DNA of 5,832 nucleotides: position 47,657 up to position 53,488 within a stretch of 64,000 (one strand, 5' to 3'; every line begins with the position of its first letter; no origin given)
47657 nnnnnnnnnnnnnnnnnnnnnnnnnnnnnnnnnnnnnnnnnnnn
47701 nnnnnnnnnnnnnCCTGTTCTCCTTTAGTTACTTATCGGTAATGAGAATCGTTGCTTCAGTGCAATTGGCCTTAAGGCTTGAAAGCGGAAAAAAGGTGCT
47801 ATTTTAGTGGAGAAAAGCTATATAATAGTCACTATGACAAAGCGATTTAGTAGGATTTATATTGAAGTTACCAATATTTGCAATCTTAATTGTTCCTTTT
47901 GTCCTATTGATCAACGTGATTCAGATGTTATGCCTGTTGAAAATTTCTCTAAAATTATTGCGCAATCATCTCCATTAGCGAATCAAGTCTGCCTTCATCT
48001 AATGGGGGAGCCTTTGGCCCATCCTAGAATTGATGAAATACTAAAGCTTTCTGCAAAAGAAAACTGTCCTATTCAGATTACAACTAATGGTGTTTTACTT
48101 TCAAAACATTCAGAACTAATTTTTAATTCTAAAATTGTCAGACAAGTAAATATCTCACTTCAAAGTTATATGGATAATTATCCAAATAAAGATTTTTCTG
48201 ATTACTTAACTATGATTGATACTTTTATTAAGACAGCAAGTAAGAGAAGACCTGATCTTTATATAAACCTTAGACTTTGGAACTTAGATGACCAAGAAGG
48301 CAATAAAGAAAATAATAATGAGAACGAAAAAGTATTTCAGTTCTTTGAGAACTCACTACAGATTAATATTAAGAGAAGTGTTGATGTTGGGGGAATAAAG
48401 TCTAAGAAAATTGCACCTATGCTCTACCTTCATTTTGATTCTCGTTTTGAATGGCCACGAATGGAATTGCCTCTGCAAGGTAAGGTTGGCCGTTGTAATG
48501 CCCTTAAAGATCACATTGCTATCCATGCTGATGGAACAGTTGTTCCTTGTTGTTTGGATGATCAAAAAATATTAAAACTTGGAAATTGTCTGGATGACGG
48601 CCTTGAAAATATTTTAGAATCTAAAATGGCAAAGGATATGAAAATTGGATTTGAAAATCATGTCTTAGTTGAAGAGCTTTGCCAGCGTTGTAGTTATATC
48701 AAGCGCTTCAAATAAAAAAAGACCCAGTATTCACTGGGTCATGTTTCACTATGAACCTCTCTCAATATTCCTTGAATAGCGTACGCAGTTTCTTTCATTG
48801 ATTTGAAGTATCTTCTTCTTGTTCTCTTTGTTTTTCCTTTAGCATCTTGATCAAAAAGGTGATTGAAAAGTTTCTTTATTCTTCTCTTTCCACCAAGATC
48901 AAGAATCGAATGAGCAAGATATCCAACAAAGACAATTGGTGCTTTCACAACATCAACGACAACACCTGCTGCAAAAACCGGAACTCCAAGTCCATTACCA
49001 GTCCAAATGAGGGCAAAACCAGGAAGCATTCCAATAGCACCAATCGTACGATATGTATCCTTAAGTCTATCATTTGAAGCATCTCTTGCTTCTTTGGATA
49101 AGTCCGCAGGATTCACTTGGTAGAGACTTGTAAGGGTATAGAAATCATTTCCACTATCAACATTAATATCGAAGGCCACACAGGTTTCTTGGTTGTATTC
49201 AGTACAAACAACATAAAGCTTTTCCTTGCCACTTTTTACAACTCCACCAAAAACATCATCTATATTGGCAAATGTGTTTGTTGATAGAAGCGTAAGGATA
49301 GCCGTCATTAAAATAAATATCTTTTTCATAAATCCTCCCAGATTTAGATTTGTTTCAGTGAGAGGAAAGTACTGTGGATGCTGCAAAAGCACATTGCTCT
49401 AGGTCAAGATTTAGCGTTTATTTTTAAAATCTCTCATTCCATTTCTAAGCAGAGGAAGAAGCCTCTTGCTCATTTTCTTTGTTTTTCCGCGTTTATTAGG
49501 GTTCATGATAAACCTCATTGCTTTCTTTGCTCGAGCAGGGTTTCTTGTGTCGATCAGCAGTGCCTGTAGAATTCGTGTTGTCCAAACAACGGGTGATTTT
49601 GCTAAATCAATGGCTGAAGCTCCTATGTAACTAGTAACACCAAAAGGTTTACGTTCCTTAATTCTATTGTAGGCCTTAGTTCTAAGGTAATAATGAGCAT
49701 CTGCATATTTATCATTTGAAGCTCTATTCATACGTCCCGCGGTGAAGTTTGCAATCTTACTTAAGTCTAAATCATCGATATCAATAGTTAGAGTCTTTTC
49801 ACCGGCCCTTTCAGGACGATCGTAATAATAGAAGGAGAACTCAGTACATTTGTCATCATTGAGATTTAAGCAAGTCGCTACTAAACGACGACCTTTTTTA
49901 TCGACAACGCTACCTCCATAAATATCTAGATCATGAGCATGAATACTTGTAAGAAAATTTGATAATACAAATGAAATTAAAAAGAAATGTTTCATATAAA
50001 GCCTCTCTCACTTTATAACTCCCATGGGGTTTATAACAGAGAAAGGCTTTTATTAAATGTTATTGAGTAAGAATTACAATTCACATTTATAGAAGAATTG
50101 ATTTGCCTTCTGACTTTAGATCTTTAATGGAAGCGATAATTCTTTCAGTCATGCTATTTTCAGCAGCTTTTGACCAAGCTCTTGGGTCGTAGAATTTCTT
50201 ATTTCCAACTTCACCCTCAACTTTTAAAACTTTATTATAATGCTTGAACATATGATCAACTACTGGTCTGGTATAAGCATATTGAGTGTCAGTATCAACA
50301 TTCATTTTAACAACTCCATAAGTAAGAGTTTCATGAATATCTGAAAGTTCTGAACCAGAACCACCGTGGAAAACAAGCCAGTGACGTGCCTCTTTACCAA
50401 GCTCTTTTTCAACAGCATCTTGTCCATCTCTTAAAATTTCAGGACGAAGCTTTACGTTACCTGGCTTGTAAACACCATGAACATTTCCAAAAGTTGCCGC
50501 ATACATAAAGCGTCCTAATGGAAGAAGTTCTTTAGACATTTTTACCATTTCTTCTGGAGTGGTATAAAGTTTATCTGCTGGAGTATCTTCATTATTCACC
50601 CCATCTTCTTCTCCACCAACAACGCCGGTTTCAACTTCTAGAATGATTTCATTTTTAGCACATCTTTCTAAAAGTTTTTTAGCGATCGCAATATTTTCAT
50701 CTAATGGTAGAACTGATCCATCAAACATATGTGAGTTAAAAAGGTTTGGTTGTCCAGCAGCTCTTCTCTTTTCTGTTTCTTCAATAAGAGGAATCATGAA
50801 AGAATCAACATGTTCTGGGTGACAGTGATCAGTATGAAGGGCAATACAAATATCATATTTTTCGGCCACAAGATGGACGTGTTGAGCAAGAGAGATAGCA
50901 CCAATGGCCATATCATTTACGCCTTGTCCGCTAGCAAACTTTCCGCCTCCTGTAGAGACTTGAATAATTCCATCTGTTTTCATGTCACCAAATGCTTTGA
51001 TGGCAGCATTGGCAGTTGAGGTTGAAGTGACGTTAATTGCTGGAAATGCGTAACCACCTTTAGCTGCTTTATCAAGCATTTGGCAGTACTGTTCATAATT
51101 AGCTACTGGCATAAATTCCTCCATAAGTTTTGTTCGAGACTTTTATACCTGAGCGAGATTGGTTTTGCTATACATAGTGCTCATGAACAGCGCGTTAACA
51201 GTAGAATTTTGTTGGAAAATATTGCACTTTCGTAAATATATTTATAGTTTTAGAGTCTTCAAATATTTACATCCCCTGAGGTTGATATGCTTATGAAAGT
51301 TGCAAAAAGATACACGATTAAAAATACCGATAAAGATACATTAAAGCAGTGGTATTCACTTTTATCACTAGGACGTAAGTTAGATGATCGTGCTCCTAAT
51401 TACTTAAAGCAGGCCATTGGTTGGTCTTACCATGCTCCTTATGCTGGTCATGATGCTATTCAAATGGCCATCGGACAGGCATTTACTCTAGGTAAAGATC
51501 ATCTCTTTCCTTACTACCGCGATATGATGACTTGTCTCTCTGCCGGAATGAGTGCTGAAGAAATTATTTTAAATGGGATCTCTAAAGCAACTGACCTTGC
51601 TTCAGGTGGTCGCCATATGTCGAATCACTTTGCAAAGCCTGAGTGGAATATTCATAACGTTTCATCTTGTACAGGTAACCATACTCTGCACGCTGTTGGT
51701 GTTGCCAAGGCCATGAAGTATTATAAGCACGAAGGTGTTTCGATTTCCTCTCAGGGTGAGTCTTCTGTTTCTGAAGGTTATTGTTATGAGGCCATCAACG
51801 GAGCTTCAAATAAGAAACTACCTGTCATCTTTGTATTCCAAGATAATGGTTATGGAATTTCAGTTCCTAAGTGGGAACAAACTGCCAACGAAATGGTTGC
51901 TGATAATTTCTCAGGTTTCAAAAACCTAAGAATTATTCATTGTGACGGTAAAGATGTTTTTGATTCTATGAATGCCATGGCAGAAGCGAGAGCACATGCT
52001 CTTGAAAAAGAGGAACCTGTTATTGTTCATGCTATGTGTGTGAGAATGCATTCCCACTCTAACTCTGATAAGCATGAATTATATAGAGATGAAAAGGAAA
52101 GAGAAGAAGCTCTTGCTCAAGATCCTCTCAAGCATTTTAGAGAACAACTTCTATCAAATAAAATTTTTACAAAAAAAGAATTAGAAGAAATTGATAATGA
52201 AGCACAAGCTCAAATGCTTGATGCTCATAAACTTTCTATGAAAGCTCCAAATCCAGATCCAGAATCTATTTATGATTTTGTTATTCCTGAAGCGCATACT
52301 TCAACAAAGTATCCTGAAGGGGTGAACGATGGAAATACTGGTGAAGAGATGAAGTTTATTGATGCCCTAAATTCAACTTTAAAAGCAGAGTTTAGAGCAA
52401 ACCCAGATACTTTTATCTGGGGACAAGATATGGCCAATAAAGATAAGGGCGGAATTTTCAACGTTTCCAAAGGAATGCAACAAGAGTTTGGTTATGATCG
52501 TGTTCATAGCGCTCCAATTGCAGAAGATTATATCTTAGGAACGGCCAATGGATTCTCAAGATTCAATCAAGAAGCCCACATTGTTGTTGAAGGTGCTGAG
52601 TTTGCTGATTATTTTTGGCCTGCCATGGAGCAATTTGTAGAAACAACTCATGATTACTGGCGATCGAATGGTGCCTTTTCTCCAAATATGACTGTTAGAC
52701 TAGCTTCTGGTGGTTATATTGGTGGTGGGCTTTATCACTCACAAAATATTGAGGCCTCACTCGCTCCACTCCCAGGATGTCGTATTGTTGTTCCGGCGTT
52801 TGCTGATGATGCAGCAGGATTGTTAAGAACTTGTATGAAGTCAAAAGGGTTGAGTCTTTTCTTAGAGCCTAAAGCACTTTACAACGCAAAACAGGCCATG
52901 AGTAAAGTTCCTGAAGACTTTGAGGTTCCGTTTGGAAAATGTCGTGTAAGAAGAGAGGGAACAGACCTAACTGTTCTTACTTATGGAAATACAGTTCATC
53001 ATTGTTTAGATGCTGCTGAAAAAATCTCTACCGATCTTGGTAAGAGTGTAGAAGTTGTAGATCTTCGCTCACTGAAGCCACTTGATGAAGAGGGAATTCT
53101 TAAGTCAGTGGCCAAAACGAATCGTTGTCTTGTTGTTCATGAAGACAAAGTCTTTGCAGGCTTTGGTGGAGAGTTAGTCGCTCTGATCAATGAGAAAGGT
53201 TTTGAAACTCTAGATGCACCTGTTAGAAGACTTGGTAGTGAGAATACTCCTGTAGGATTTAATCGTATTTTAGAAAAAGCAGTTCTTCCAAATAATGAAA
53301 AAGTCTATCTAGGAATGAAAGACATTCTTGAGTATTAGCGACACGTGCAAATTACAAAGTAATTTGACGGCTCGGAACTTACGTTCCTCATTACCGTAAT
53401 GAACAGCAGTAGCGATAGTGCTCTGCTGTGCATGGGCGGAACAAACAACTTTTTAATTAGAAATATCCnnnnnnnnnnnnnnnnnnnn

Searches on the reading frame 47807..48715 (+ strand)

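Call 54: search_protein_families(library=pfam, proteins=[window:47807-48715:+], max_evalue=0.0001)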
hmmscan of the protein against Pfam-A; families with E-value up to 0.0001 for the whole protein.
window:47807-48715:+ (302 aa): 2 families
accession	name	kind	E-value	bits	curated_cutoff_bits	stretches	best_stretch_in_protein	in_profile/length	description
PF04055.27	Radical_SAM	-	2.6e-15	57.4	29.5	1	19-142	1-138/166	Radical SAM superfamily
PF13186.11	SPASM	-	1.4e-12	48.2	21.5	1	230-295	1-66/67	Iron-sulfur cluster-binding domain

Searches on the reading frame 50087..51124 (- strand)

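Call 54: search_protein_families(library=pfam, proteins=[window:50087-51124:-], max_evalue=0.0001)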
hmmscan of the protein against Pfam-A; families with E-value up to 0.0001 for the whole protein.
window:50087-51124:- (345 aa): 1 family
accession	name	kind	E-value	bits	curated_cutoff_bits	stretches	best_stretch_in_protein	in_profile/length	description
PF01116.26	F_bP_aldolase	-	7.9e-79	265.5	25.5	1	12-341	2-277/277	Fructose-bisphosphate aldolase class-II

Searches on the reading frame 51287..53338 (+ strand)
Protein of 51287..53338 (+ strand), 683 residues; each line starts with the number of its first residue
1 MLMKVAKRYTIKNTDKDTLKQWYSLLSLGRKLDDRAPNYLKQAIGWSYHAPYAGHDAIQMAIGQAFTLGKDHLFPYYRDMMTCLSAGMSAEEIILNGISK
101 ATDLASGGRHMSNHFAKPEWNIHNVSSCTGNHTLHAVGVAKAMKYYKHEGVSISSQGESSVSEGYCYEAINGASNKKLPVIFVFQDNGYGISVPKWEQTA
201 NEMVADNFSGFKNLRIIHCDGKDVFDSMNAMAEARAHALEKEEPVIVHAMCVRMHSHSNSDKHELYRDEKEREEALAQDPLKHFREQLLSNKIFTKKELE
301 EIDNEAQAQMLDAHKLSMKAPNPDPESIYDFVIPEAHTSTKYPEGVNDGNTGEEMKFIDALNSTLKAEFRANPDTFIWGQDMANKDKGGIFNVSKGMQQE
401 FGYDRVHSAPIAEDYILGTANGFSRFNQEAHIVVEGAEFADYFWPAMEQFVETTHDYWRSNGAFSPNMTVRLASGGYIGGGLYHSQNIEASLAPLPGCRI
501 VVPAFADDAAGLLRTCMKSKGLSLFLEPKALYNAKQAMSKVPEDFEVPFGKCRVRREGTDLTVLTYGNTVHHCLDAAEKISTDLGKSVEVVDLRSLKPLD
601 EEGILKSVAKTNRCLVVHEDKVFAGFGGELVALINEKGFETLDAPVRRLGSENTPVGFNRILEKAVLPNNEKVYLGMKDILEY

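Call 54: search_protein_families(library=pfam, proteins=[window:51287-53338:+], max_evalue=0.0001)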
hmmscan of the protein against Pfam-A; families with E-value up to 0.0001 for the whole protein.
window:51287-53338:+ (683 aa): 4 families
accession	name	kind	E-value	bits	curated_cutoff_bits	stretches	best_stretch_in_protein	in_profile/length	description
PF00676.26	E1_dh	-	1.7e-53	182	22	1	28-326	6-300/300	Dehydrogenase E1 component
PF02780.25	Transketolase_C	-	2.5e-36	124.8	25.9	1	550-673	1-124/124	Transketolase, C-terminal domain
PF02779.29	Transket_pyr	-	4e-21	75.9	27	1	354-533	2-173/174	Transketolase, pyrimidine binding domain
PF13292.11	DXP_synthase_N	-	1e-05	25.4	21.2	0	135-192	119-176/274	1-deoxy-D-xylulose-5-phosphate synthase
